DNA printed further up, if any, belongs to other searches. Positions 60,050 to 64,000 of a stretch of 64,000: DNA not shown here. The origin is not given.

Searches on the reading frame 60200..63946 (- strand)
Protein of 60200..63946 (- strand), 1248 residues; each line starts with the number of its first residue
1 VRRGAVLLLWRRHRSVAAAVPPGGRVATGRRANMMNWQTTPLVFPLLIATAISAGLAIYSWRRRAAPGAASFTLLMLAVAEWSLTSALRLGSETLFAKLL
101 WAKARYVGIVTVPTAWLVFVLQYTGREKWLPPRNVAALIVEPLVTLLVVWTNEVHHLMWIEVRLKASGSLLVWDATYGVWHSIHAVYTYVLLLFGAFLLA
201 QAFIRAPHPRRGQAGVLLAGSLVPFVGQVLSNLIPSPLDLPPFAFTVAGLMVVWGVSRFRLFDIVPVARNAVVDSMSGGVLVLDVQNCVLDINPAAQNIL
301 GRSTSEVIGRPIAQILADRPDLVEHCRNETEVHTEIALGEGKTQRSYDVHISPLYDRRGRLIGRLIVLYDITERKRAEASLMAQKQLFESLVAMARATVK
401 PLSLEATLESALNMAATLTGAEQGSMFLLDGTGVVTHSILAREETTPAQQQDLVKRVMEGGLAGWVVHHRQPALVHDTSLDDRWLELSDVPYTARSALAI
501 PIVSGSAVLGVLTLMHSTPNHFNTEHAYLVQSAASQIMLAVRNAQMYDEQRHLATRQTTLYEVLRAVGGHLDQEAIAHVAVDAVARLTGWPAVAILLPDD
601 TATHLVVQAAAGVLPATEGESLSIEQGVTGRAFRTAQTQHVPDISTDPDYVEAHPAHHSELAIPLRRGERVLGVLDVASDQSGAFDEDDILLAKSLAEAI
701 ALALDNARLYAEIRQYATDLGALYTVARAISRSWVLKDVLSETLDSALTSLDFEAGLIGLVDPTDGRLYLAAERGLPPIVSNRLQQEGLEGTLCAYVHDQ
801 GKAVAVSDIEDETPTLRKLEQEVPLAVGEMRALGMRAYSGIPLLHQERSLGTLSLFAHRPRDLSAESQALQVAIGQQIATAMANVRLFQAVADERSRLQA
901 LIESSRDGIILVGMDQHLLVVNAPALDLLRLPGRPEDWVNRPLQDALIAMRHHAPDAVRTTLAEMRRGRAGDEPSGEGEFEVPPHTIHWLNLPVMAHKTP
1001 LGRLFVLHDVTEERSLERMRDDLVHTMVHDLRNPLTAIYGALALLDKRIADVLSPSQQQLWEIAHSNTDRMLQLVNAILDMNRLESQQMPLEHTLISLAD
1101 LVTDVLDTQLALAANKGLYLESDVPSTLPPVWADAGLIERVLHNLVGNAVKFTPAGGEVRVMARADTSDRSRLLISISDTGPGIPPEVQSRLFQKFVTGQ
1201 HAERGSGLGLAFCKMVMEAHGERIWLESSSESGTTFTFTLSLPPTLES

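Call 33: search_protein_families(library=pfam, proteins=[window:60200-63946:-], max_evalue=0.00001)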
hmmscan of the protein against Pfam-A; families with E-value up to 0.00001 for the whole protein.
window:60200-63946:- (1248 aa): 11 families
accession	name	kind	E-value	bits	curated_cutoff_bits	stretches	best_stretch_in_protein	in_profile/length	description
PF16927.11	HisKA_7TM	-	5.6e-68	229.6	28.6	1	46-266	2-224/224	N-terminal 7TM region of histidine kinase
PF13185.12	GAF_2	-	5.2e-52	176.1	28.6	3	571-705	2-136/136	GAF domain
PF01590.32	GAF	-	6.7e-44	150.1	22.4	3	404-541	2-133/133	GAF domain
PF13492.12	GAF_3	-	9.5e-32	110.6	27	3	573-706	2-129/129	GAF domain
PF02518.31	HATPase_c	-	3.6e-28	98.7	26.4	1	1134-1243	2-110/111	Histidine kinase-, DNA gyrase B-, and HSP90-like ATPase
PF08448.16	PAS_4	-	8.9e-17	61.7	23.1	1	273-376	1-110/110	PAS fold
PF00512.31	HisKA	-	2.2e-16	60.1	26.9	1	1020-1086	2-65/66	His Kinase A (phospho-acceptor) domain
PF00989.32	PAS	-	4.2e-16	59.4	22.6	1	270-371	4-113/113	PAS fold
PF13426.13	PAS_9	-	6.8e-14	52.4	27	1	279-373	3-103/103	PAS domain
PF13188.13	PAS_8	-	5.4e-11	42.4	21.8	0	271-326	5-57/65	PAS domain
PF13596.12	PAS_10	-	2e-06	28.8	22.1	1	271-372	3-106/106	PAS domain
